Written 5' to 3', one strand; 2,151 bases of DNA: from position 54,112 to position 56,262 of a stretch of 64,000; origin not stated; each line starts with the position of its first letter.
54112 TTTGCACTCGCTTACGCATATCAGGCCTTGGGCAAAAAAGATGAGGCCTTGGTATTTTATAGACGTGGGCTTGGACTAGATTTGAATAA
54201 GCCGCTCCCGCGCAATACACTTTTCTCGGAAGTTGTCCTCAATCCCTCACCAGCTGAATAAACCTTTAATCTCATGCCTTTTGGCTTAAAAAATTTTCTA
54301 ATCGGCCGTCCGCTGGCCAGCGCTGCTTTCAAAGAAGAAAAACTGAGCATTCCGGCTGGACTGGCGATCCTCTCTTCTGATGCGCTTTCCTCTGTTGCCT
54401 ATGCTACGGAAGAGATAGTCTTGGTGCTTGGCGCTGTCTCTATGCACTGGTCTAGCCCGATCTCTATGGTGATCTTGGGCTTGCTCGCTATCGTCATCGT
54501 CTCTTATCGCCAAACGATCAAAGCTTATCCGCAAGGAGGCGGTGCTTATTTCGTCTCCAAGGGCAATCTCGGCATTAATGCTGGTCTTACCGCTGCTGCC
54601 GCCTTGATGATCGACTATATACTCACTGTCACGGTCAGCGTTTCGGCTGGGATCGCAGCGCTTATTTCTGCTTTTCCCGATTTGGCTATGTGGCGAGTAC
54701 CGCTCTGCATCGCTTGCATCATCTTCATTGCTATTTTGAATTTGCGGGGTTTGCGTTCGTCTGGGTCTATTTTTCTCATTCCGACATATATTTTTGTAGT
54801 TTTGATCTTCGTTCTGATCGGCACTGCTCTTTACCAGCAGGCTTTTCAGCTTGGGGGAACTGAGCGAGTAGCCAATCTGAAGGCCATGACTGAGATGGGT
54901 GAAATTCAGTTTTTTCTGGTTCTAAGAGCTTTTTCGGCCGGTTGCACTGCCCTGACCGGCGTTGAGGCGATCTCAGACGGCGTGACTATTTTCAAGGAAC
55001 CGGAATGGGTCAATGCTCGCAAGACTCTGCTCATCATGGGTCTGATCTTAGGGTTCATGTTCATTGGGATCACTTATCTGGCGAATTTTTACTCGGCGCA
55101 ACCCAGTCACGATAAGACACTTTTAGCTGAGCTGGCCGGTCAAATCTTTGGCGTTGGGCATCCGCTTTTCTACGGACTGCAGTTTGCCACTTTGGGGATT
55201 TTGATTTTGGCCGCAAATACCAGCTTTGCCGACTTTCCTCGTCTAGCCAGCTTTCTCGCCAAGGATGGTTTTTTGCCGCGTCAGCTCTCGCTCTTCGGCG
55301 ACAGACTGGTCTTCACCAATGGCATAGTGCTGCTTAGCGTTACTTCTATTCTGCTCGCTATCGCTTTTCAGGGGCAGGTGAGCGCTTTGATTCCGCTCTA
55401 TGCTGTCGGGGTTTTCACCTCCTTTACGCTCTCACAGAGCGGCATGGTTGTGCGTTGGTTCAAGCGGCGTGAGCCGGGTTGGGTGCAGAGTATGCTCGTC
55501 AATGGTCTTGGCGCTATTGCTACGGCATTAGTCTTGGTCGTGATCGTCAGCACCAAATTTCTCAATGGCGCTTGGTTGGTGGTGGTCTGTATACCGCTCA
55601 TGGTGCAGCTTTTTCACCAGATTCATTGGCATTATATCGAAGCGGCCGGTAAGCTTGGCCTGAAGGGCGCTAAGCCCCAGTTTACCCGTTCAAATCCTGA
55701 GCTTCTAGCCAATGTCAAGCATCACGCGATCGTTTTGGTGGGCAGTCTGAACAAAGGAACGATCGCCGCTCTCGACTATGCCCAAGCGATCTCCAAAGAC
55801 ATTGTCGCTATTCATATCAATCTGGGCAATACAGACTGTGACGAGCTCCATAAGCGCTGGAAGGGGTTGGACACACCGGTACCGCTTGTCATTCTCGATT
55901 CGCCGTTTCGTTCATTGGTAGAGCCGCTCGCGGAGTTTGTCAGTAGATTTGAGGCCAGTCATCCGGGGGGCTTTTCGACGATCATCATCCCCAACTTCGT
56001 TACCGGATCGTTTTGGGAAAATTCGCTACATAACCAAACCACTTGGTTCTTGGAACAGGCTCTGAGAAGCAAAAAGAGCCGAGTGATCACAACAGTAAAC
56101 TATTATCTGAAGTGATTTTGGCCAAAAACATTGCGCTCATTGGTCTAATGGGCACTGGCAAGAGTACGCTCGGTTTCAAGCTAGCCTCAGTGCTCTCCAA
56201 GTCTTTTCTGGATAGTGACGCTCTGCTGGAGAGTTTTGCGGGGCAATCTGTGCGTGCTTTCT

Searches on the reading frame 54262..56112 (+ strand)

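Call 67: search_protein_families(library=pfam, proteins=[window:54262-56112:+], max_evalue=0.00001)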
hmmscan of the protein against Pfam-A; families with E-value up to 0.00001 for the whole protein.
window:54262-56112:+ (617 aa): 1 family
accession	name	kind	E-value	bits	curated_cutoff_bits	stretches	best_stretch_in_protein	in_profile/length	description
PF13520.12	AA_permease_2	-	1.4e-29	103.7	27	1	35-428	8-404/427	Amino acid permease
